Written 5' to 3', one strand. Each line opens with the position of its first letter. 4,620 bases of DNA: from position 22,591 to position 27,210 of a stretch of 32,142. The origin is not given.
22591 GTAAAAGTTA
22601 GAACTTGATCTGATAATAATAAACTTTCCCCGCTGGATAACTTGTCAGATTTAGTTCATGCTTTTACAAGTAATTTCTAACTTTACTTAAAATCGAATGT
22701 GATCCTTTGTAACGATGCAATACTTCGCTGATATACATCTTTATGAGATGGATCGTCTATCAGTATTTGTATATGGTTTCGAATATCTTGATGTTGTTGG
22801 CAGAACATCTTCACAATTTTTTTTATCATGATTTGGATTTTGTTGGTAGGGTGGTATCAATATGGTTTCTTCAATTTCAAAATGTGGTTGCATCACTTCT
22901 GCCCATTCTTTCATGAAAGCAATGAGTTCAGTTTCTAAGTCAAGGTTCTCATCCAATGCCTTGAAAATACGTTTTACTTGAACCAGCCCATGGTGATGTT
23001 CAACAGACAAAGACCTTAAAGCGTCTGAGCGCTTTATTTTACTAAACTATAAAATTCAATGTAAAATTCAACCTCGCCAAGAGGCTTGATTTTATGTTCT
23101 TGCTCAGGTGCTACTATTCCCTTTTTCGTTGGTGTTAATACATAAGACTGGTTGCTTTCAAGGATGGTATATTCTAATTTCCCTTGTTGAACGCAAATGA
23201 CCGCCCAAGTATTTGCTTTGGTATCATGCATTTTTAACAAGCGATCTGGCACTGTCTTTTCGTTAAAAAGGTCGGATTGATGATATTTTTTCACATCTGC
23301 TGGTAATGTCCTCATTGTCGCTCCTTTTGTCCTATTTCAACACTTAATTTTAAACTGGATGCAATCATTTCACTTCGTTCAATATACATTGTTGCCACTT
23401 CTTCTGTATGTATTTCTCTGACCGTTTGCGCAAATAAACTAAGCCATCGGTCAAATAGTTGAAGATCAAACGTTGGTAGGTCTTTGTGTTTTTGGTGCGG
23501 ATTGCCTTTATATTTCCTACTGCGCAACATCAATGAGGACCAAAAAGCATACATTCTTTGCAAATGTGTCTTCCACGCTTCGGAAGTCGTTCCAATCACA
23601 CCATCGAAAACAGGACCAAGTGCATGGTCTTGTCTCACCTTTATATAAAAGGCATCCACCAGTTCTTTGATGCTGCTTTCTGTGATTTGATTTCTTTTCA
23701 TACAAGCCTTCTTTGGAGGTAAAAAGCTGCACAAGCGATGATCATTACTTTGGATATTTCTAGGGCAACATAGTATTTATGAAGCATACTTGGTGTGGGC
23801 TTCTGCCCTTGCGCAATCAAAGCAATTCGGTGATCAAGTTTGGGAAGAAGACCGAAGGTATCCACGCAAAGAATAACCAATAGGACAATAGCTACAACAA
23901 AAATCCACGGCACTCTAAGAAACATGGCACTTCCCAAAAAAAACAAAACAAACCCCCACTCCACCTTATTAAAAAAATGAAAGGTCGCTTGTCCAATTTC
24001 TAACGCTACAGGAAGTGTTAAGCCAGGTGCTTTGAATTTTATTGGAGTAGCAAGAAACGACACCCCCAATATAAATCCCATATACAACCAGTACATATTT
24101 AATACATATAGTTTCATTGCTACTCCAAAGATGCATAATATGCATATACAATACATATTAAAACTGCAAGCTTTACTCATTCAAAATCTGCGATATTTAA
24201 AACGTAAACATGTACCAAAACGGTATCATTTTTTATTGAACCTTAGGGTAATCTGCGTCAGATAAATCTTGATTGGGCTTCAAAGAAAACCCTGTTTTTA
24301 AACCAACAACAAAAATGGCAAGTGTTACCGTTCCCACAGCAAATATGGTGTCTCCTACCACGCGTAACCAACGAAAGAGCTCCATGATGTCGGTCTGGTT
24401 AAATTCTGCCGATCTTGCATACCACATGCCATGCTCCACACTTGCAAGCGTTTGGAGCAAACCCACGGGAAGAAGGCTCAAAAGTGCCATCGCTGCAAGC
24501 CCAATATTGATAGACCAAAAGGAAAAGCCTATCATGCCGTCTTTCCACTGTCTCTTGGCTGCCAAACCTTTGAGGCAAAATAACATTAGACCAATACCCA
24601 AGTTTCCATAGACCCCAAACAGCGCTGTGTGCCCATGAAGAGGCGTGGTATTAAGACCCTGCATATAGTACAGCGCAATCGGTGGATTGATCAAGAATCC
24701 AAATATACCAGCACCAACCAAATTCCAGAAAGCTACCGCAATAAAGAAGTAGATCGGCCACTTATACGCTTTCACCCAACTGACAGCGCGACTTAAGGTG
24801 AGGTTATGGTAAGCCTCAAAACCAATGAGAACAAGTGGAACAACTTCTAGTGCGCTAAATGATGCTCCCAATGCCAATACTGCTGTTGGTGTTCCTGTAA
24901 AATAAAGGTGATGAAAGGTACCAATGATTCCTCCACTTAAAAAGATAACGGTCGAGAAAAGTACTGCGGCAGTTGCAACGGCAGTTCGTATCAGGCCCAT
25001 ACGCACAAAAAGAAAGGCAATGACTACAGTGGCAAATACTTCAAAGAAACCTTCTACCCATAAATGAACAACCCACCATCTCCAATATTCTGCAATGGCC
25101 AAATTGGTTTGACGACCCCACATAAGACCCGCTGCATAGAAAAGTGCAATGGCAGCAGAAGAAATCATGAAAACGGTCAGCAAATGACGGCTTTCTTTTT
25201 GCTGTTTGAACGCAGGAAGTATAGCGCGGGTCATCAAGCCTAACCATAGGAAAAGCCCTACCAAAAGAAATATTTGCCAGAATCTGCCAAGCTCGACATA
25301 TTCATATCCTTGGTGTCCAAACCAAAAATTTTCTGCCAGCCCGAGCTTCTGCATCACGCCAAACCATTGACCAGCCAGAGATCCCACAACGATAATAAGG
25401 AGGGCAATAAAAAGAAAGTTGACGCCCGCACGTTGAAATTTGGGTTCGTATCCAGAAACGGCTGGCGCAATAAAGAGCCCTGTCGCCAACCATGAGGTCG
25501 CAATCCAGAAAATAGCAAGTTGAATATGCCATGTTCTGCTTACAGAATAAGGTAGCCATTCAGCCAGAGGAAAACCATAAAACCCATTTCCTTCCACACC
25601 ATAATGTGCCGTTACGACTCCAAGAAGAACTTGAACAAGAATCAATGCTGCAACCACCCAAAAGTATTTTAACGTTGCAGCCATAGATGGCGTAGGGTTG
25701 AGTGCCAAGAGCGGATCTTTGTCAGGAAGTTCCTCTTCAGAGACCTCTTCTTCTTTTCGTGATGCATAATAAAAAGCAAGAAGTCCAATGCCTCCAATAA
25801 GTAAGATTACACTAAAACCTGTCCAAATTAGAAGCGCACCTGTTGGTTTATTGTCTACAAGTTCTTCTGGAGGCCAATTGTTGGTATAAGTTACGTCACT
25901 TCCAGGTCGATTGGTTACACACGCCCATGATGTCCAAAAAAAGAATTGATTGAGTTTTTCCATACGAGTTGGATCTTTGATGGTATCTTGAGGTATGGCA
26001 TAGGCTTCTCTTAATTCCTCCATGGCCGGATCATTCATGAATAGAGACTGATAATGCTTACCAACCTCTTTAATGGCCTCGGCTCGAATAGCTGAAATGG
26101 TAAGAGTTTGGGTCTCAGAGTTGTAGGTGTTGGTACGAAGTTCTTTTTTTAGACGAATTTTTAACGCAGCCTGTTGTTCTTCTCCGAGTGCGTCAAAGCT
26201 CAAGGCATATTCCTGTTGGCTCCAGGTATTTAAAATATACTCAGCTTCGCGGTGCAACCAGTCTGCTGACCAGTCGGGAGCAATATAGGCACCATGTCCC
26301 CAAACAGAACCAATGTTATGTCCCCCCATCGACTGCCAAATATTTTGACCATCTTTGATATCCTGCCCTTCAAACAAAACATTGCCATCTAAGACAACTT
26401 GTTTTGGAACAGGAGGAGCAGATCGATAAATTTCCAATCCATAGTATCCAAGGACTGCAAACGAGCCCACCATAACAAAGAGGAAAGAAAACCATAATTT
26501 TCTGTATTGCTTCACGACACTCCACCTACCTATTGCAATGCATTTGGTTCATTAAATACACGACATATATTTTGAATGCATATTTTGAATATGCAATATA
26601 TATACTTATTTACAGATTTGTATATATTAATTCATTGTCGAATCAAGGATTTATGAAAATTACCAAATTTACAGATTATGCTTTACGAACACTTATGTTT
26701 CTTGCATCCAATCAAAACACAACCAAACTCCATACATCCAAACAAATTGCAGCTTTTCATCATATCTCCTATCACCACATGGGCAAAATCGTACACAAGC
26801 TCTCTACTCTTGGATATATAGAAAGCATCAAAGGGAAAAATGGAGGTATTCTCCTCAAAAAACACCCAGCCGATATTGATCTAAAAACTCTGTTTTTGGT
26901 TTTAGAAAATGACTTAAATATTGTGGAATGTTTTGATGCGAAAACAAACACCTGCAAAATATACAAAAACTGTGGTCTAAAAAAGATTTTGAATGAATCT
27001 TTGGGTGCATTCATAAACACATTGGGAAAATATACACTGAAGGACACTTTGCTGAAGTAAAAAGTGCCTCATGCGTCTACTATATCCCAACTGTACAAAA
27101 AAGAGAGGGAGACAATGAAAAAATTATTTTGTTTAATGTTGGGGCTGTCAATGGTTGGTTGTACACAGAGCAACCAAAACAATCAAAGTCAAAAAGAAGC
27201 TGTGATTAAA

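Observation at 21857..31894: tRNA-Ser(UGA)-anchored ~10-kb island whose cargo is a complete NO-detoxification and nitrite-reduction module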

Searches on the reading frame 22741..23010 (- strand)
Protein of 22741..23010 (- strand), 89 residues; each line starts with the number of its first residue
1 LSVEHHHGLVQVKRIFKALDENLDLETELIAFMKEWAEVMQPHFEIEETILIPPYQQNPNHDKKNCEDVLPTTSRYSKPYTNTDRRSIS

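Call 7: search_protein_families(library=pfam, proteins=[window:22741-23010:-])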
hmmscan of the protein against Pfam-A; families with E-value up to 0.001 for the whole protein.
window:22741-23010:- (89 aa): 1 family
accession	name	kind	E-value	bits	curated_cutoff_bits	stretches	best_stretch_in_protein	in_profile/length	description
PF01814.28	Hemerythrin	-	0.00068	20.6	25.3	1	12-58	13-64/127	Hemerythrin HHE cation binding domain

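Call 66: search_protein_families(library=ncbifam, proteins=[window:22741-23010:-], max_evalue=0.01)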
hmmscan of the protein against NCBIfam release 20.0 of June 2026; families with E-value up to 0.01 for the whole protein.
window:22741-23010:- (89 aa): 0 families

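Call 67: search_protein_families(library=pfam, proteins=[window:22741-23010:-], max_evalue=1)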
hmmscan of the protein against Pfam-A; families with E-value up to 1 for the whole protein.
window:22741-23010:- (89 aa): 1 family
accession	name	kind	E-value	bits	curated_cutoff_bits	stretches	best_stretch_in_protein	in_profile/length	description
PF01814.28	Hemerythrin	-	0.00068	20.6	25.3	1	12-58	13-64/127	Hemerythrin HHE cation binding domain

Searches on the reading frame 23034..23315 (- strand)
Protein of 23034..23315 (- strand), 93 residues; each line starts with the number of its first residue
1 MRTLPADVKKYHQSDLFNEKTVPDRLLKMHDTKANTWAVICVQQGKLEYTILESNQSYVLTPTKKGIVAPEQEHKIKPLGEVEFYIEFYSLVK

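Call 7: search_protein_families(library=pfam, proteins=[window:23034-23315:-])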
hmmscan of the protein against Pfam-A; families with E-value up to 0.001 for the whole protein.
window:23034-23315:- (93 aa): 1 family
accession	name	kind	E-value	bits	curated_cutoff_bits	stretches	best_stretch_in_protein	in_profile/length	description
PF09313.17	DUF1971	-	1.2e-20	73.7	23.1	1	13-86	2-80/80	Domain of unknown function (DUF1971)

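Call 33: find_encoding_contigs(protein=window:23034-23315:-, flank=10000, max_places=10)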
Protein window:23034-23315:- (93 aa): 9 contigs read that carry it; 7 places shown.
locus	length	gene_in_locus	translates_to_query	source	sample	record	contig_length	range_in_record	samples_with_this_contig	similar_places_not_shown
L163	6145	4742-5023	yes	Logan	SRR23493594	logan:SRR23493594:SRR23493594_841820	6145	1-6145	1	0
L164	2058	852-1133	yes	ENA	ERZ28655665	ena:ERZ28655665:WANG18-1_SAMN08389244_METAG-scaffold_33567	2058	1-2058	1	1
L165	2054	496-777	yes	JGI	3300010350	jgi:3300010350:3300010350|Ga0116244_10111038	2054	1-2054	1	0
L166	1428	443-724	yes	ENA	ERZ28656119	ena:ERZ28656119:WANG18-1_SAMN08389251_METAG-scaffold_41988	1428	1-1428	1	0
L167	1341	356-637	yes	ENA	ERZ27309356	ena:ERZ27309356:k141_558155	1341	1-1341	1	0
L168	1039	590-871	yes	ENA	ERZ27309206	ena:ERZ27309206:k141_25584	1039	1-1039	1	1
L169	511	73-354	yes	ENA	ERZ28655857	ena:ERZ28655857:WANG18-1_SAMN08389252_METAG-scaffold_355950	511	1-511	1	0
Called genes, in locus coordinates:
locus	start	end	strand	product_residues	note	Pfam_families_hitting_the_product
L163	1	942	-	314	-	?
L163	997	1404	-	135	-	PF02082:Rrf2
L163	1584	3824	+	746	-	PF22085:NorB_cytochrome_c-like, PF00115:COX1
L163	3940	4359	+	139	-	-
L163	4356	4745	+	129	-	-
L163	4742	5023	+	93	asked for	PF09313:TehB-like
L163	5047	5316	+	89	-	-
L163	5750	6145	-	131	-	?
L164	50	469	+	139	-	-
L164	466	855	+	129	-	-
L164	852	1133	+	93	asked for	PF09313:TehB-like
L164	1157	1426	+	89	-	-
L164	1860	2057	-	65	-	?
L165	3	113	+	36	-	?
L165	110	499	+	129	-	-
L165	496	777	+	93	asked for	PF09313:TehB-like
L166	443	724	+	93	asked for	PF09313:TehB-like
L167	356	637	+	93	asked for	PF09313:TehB-like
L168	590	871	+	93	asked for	PF09313:TehB-like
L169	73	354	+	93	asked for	PF09313:TehB-like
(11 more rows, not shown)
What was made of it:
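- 22741..26515 (-): NO-reductase operon: qNor (24233-26515), membrane protein of unknown family (23698-24117), globin-like (23312-23701), DUF1971/YeaR-like (23034-23315) and hemerythrin-like (22741-23010). The gene calls on the identical contig L163 agree (call 33).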

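Call 66: search_protein_families(library=ncbifam, proteins=[window:23034-23315:-], max_evalue=0.01)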
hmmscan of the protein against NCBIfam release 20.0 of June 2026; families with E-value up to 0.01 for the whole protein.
window:23034-23315:- (93 aa): 2 families
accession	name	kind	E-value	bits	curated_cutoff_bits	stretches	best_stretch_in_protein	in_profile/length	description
NF008992.0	PRK12335.1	equivalog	1.3e-10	40.9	303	1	10-90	9-95/289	SAM-dependent methyltransferase TehB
TIGR02275.1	DHB_AMP_lig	equivalog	0.0025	16.2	723.55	1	8-93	11-95/526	(2,3-dihydroxybenzoyl)adenylate synthase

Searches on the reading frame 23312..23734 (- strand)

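Call 7: search_protein_families(library=pfam, proteins=[window:23312-23734:-])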
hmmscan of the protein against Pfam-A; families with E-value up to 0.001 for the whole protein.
window:23312-23734:- (140 aa): 1 family
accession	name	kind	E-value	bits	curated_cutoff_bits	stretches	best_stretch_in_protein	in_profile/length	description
PF01152.27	Bac_globin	-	0.00064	20.3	21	1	20-113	10-103/121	Bacterial-like globin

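Call 66: search_protein_families(library=ncbifam, proteins=[window:23312-23701:-], max_evalue=0.01)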
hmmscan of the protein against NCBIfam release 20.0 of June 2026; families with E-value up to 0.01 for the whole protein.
window:23312-23701:- (129 aa): 0 families

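Call 67: search_protein_families(library=pfam, proteins=[window:23312-23701:-], max_evalue=1)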
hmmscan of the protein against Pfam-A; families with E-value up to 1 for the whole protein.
window:23312-23701:- (129 aa): 2 families
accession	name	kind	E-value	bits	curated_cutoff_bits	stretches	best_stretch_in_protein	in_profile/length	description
PF01152.27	Bac_globin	-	0.0005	20.7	21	1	9-102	10-103/121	Bacterial-like globin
PF11563.14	Protoglobin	-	0.0039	17.6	25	1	6-105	28-122/158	Protoglobin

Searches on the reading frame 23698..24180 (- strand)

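Call 7: search_protein_families(library=pfam, proteins=[window:23698-24180:-])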
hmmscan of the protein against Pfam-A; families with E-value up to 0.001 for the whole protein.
window:23698-24180:- (160 aa): 0 families

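Call 66: search_protein_families(library=ncbifam, proteins=[window:23698-24117:-], max_evalue=0.01)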
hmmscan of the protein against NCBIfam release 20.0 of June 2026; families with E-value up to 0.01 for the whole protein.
window:23698-24117:- (139 aa): 1 family
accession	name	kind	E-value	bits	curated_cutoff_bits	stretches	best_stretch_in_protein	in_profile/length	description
TIGR04151.1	exosort_VPDSG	exception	0.0084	15.5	300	1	8-87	180-252/306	VPDSG-CTERM-specific exosortase XrtC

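Call 67: search_protein_families(library=pfam, proteins=[window:23698-24117:-], max_evalue=1)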
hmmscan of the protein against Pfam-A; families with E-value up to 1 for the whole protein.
window:23698-24117:- (139 aa): 2 families
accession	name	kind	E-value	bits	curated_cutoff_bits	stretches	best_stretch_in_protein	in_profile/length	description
PF19300.4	BPD_transp_1_N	-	0.048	14.3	23.8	1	74-128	10-64/114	Binding-prot-dependent transport system membrane comp, N-term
PF14145.11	YrhK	-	0.075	13.3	26.1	1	48-73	26-53/58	YrhK-like protein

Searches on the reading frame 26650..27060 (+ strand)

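Call 7: search_protein_families(library=pfam, proteins=[window:26650-27060:+])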
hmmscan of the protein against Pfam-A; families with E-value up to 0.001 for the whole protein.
window:26650-27060:+ (136 aa): 1 family
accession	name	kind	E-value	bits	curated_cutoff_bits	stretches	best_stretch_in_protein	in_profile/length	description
PF02082.26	Rrf2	-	2.2e-31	109.2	30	1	4-132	1-128/132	Iron-dependent Transcriptional regulator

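Call 66: search_protein_families(library=ncbifam, proteins=[window:26650-27060:+], max_evalue=0.01)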
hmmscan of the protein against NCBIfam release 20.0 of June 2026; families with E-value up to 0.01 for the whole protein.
window:26650-27060:+ (136 aa): 10 families
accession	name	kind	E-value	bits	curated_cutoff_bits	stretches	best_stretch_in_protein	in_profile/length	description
TIGR00738.1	rrf2_super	superfamily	3.4e-29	101.4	73.3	1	2-132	1-129/132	Rrf2 family transcriptional regulator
NF008886.0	PRK11920.1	equivalog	4.2e-28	98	193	1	2-133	1-130/153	iron-responsive transcriptional regulator RirA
NF008240.0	PRK11014.1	equivalog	6.6e-28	97.5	182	1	2-133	1-127/141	nitric oxide-sensing transcriptional repressor NsrR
TIGR02944.1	suf_reg_Xantho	equivalog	1.6e-16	60.8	110.65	1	2-120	2-120/130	SUF system Fe-S cluster assembly regulator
NF047409.1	Cys_reg_CymR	equivalog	4.5e-13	49.5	195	1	2-101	1-99/139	cysteine metabolism transcriptional regulator CymR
TIGR02010.1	IscR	equivalog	1.3e-10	41.2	207.55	1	2-130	1-126/135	Fe-S cluster assembly transcriptional regulator IscR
NF041852.1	trans_reg_HypR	equivalog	5.8e-08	32.8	180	1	11-108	8-105/139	redox-sensitive transcriptional regulator HypR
NF003256.0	PRK04214.1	equivalog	4.3e-05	22.7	500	1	8-102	292-381/412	ribonuclease BN/unknown domain fusion protein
NF008110.0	PRK10857.1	equivalog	0.00022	21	275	1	2-124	1-123/164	Fe-S cluster assembly transcriptional regulator IscR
TIGR02404.1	trehalos_R_Bsub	equivalog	0.0047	16.6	211.95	1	22-114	19-108/233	trehalose operon repressor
